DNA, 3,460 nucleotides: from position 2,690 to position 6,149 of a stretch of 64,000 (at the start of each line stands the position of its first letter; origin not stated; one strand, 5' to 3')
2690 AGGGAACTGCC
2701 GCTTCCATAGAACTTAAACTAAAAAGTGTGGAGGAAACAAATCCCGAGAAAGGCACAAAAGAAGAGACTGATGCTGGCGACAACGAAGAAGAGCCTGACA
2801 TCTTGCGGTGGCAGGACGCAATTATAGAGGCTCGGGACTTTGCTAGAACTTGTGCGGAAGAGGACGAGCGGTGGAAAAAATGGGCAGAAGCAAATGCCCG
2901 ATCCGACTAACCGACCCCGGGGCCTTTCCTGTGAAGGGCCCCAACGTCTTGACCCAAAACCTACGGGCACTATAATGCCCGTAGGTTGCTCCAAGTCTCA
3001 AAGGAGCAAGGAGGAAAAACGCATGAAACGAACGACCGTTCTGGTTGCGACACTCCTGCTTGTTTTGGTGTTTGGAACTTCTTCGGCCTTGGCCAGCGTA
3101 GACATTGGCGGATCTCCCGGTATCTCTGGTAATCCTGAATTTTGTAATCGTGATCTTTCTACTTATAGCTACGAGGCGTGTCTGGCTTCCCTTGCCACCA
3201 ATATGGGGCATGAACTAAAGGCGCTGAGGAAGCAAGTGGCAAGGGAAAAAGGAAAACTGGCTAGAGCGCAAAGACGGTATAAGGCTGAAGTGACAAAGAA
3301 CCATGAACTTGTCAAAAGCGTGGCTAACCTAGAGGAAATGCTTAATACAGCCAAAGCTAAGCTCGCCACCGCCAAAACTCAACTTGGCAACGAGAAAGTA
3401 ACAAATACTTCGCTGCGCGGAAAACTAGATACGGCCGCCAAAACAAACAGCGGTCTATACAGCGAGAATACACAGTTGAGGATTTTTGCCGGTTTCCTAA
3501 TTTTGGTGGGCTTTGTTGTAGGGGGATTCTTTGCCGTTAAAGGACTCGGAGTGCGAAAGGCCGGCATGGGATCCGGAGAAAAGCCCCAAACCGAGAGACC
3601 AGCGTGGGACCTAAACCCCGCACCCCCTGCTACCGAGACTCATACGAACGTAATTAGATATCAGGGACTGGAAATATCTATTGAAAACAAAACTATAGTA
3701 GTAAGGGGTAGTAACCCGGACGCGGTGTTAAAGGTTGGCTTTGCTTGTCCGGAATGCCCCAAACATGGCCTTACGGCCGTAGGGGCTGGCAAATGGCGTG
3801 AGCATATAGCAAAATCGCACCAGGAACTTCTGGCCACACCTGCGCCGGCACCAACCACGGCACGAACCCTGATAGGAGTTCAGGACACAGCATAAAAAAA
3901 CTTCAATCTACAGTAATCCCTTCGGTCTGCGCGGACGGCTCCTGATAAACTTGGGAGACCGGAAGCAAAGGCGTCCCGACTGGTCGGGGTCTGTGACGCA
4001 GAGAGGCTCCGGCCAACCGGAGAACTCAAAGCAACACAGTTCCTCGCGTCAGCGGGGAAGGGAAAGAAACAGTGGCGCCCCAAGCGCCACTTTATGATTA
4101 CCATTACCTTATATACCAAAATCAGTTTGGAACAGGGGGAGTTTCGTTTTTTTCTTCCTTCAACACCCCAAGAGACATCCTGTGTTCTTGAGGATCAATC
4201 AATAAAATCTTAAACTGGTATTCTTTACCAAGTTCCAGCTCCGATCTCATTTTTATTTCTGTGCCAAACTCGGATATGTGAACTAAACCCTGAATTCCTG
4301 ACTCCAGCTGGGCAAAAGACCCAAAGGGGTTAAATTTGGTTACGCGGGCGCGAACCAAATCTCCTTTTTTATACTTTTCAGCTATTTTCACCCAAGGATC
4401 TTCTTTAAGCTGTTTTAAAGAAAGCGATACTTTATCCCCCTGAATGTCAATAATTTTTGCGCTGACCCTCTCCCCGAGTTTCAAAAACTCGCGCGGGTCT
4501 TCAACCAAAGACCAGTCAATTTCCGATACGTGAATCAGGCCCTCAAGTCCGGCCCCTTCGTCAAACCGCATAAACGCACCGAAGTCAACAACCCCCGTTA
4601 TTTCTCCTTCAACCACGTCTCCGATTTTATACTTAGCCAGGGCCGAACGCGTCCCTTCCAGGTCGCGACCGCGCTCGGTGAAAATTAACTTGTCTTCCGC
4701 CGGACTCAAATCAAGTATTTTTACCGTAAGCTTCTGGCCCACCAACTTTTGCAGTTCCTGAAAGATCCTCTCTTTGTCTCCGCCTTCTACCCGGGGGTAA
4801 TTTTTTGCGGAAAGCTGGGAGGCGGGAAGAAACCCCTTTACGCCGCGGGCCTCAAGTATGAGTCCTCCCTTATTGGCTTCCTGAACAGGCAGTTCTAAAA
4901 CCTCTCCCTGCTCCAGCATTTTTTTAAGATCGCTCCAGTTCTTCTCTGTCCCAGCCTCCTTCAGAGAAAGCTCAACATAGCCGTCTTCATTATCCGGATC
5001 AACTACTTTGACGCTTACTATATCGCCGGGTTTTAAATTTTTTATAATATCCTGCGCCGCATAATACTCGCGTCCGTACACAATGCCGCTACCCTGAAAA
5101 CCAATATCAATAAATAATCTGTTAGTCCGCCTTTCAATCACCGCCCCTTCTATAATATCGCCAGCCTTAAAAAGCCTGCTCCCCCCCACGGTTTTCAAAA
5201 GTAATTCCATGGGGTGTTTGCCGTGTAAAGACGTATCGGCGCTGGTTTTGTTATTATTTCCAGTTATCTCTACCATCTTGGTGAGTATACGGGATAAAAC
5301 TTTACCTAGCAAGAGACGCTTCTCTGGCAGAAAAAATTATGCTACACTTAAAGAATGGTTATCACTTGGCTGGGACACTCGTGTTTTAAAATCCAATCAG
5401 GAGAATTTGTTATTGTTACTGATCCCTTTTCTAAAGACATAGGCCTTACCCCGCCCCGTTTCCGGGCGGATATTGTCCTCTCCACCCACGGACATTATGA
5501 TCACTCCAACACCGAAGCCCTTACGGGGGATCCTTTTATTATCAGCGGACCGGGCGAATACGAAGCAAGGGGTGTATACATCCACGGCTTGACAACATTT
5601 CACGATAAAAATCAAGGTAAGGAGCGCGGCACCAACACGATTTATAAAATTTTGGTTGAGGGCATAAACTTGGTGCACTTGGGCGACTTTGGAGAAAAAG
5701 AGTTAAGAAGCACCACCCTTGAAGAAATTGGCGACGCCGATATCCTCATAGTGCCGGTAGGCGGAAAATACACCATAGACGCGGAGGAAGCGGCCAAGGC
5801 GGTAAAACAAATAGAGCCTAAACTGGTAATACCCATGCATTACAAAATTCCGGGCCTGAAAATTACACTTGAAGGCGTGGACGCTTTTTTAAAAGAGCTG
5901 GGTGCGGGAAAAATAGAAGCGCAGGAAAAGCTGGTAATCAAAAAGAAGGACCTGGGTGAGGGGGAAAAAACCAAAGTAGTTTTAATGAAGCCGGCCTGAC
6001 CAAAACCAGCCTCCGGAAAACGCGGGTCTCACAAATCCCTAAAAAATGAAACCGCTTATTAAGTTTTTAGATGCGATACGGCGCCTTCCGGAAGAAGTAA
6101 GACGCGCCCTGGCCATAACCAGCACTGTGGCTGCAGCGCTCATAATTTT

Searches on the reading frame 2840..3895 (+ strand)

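Call 42: search_protein_families(library=pfam, proteins=[window:2840-3895:+], max_evalue=0.01)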
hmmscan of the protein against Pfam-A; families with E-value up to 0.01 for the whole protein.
window:2840-3895:+ (351 aa): 1 family
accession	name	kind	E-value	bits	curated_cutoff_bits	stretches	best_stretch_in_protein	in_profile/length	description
PF07926.17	TPR_MLP1_2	-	6.4e-05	23.4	36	1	122-193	20-91/129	TPR/MLP1/MLP2-like protein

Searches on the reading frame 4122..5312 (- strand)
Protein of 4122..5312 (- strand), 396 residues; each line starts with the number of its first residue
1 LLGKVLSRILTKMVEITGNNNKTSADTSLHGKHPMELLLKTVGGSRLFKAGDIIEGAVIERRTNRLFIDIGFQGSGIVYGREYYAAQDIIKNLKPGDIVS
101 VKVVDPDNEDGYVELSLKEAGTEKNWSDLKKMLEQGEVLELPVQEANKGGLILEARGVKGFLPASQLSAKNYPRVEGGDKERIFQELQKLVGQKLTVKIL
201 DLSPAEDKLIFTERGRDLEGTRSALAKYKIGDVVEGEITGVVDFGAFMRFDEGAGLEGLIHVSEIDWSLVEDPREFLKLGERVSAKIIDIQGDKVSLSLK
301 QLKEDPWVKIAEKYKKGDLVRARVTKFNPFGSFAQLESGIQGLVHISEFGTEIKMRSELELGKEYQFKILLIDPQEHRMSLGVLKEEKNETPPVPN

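Call 42: search_protein_families(library=pfam, proteins=[window:4122-5312:-], max_evalue=0.01)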
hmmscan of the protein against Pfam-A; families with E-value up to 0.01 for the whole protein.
window:4122-5312:- (396 aa): 7 families
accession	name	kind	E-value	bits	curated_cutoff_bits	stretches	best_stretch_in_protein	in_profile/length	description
PF00575.29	S1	-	8.2e-43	145.1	22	4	227-299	1-73/74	S1 RNA binding domain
PF23459.1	S1_RRP5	-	1.1e-14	55.1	27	1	133-206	1-65/72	RRP5 S1 domain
PF13509.12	S1_2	-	3.5e-05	24.3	21.8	0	136-168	2-35/61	S1 domain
PF24685.1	OB_RRP5_4th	-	8.2e-05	23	31.5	0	300-332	44-76/92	RRP5 OB-fold domain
PF21710.3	Spt6_S1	-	0.00013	22.7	27.5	0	313-386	13-89/91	Spt6, S1/OB domain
PF10447.15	EXOSC1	-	0.0062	17.7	21.2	0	308-324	93-109/112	Exosome component EXOSC1/CSL4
PF01938.26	TRAM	-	0.0068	16.7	21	0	89-104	32-49/61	TRAM domain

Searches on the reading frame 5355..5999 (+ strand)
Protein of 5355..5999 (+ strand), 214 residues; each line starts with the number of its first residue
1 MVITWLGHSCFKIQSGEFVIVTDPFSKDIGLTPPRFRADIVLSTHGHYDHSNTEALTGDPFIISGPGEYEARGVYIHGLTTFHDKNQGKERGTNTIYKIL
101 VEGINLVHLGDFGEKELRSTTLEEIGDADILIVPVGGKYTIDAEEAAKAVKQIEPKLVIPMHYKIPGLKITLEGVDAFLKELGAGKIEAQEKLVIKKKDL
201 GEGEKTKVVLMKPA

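Call 39: search_protein_families(library=pfam, proteins=[window:5355-5999:+], max_evalue=0.01)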
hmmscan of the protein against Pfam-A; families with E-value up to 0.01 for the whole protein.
window:5355-5999:+ (214 aa): 2 families
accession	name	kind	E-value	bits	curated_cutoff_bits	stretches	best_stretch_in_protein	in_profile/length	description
PF13483.12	Lactamase_B_3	-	2.6e-52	177.5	24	1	3-162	2-160/160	Beta-lactamase superfamily domain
PF12706.13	Lactamase_B_2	-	3.8e-11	43.4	27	1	82-163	111-200/200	Beta-lactamase superfamily domain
